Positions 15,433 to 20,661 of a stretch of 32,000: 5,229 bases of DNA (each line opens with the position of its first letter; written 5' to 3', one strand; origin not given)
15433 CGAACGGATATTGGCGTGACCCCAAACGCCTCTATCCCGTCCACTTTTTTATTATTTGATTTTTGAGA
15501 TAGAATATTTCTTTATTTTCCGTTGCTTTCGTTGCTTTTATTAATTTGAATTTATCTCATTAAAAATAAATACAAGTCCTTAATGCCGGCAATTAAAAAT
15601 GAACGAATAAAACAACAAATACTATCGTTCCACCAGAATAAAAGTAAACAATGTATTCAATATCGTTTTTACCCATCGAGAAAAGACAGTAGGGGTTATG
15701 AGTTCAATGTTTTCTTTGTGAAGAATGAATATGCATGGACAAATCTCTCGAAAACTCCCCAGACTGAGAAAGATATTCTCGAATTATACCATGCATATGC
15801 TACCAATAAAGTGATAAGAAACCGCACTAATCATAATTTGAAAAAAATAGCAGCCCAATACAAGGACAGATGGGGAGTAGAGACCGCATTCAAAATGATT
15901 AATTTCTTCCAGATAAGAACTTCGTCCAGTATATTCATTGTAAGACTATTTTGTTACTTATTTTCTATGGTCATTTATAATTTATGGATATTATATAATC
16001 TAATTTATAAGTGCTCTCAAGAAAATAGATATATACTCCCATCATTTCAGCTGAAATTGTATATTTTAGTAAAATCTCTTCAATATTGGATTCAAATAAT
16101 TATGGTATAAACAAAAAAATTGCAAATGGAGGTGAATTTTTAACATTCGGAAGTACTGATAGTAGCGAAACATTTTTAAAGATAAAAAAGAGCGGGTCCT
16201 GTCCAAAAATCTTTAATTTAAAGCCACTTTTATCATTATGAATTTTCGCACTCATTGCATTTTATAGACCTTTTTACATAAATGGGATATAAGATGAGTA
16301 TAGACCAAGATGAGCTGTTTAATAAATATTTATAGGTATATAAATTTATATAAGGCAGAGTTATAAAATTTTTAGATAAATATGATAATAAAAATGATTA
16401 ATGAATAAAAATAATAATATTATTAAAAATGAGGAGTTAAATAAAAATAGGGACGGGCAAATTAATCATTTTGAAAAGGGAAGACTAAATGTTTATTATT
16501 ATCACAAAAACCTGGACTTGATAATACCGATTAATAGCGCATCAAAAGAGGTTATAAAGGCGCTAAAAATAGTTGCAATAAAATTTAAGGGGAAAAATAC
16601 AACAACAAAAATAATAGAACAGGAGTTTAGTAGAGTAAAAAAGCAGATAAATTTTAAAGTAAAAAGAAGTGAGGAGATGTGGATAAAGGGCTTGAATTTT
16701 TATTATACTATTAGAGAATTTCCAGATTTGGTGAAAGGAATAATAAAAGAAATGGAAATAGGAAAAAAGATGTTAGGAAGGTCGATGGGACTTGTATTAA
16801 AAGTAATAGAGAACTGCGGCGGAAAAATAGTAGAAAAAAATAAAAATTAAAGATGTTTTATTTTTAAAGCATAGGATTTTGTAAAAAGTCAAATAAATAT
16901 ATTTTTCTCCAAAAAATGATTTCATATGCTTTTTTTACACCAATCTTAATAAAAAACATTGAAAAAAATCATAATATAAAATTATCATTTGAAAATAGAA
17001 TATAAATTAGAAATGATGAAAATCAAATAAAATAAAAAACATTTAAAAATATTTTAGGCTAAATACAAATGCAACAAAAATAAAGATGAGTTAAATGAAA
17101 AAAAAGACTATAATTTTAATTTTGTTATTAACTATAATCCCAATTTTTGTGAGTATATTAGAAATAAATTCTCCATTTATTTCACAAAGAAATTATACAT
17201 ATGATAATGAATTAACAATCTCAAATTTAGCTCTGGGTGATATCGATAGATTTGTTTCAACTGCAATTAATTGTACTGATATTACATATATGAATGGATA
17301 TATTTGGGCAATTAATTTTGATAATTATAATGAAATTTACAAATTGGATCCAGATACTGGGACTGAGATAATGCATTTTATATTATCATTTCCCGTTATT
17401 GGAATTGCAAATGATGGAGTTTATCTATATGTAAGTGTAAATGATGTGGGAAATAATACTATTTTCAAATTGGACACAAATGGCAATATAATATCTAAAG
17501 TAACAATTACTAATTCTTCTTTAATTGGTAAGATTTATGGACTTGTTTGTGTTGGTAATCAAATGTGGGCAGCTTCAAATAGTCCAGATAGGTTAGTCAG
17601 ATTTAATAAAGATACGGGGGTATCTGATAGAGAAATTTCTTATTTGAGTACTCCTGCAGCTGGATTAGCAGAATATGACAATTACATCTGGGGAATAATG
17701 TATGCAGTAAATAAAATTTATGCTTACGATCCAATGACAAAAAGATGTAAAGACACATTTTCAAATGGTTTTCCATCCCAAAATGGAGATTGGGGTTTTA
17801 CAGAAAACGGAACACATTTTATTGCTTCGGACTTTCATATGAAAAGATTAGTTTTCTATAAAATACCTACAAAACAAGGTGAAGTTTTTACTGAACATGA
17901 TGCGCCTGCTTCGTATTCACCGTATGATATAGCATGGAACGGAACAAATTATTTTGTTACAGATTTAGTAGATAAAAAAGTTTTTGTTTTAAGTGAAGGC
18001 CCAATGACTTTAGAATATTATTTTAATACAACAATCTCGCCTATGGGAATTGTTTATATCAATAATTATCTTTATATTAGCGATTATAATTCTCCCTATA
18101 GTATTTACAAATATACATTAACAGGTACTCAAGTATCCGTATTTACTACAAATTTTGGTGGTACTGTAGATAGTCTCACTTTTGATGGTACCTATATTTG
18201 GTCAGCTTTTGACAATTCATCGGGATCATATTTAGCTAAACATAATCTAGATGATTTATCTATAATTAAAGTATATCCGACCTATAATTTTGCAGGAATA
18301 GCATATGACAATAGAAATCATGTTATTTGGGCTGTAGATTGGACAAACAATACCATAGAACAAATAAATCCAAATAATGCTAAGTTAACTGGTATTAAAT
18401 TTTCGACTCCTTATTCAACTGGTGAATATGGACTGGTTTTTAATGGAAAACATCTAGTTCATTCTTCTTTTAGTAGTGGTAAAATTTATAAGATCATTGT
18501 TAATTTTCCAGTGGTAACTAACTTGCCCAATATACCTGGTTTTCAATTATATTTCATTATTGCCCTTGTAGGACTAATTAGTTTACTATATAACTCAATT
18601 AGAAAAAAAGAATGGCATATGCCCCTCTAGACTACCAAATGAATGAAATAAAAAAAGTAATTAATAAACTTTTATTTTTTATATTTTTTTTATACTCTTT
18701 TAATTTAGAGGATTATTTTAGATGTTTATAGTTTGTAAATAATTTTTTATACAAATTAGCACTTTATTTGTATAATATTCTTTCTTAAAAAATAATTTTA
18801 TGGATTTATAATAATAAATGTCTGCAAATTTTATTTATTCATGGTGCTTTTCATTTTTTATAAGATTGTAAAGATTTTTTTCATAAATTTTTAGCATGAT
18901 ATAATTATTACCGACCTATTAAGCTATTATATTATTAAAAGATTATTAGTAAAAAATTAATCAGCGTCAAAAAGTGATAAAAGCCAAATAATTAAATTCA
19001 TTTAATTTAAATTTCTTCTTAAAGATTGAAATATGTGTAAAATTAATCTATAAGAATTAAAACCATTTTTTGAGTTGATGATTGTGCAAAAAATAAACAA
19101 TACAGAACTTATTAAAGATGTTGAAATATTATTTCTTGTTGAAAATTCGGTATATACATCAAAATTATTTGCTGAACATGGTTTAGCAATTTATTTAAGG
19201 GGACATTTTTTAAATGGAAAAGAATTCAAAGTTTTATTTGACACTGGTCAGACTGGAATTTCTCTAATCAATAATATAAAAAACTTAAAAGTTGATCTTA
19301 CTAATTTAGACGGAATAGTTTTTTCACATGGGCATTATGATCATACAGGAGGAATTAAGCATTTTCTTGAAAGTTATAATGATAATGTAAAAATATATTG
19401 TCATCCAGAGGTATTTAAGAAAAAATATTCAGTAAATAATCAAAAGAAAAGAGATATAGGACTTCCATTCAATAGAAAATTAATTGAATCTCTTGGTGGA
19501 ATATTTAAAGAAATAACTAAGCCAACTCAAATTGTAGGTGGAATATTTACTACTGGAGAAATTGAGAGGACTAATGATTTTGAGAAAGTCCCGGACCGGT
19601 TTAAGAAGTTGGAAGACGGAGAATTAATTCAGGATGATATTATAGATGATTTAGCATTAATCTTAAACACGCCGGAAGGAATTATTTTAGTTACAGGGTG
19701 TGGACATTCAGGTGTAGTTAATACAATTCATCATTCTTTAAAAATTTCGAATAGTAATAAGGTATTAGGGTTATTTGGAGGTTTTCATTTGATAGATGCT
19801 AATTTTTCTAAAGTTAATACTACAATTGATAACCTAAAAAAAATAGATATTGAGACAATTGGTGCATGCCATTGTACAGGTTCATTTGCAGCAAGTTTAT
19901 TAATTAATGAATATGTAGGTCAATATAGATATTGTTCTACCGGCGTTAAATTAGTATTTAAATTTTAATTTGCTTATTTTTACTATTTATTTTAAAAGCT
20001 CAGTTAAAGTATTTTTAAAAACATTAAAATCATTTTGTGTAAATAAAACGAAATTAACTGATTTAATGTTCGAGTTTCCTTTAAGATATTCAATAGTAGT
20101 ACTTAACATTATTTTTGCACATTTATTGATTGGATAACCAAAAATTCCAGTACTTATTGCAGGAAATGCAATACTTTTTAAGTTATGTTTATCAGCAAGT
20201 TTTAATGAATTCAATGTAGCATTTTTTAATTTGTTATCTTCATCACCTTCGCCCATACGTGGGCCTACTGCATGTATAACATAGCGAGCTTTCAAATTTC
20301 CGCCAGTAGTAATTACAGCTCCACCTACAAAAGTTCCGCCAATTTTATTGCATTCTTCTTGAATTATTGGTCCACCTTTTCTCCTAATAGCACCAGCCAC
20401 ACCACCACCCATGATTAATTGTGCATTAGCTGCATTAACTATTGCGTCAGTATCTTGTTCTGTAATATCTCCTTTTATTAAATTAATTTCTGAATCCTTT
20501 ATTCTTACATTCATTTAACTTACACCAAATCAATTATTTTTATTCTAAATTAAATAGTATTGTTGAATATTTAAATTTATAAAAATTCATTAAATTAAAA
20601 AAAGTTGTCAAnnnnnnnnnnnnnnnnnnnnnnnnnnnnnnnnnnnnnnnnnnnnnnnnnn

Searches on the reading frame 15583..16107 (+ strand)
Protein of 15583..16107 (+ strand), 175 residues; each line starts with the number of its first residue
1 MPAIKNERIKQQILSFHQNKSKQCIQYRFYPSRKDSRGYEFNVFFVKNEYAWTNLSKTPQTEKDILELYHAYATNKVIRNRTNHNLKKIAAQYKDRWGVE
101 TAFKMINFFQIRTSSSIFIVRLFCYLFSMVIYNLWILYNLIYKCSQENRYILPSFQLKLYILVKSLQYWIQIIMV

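Call 21: search_protein_families(library=pfam, proteins=[window:15583-16107:+], max_evalue=0.01)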
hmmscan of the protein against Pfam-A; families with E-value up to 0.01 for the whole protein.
window:15583-16107:+ (175 aa): 1 family
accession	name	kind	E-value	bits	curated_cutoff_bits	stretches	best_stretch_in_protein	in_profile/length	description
PF01609.27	DDE_Tnp_1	-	0.0057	16.9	23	1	80-130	131-196/200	Transposase DDE domain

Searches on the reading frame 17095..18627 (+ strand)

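Call 21: search_protein_families(library=pfam, proteins=[window:17095-18627:+], max_evalue=0.01)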
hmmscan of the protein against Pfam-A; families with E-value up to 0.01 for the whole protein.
window:17095-18627:+ (511 aa): 3 families
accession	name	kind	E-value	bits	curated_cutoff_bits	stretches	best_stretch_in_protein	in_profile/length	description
PF21959.2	DUF6923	-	4.6e-12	46.7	27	1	55-90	128-163/234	Repeat of unknown function (DUF6923)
PF05096.18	Glu_cyclase_2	-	1.8e-06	28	22.3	0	189-246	86-139/249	Glutamine cyclotransferase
PF08450.18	SGL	-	0.0066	16.5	26.3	0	78-182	112-221/246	SMP-30/Gluconolactonase/LRE-like region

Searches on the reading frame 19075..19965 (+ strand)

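Call 21: search_protein_families(library=pfam, proteins=[window:19075-19965:+], max_evalue=0.01)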
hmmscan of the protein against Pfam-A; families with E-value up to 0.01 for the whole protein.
window:19075-19965:+ (297 aa): 4 families
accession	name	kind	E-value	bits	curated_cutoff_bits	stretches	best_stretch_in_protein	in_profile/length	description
PF00753.33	Lactamase_B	-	1.8e-10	41.6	22.7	1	46-149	11-97/196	Metallo-beta-lactamase superfamily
PF12706.13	Lactamase_B_2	-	7.9e-09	35.8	27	1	53-115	3-68/200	Beta-lactamase superfamily domain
PF23023.1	Anti-Pycsar_Apyc1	-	1.8e-05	24.7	50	1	45-98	24-74/250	Anti-Pycsar protein Apyc1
PF16661.11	Lactamase_B_6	-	0.0037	17.1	27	1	49-109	5-71/193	Metallo-beta-lactamase superfamily domain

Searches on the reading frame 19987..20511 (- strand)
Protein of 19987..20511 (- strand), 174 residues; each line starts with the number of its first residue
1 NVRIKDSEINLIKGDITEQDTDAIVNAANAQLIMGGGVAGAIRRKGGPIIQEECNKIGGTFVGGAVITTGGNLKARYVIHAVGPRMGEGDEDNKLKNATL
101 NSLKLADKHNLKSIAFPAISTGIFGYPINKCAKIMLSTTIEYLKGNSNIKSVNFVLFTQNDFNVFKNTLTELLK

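Call 22: search_protein_families(library=pfam, proteins=[window:19987-20511:-], max_evalue=0.01)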
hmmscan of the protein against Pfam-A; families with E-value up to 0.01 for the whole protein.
window:19987-20511:- (174 aa): 1 family
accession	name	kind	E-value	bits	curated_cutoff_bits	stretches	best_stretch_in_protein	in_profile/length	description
PF01661.27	Macro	-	9.5e-42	142.1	22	1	25-135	1-118/118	Macro domain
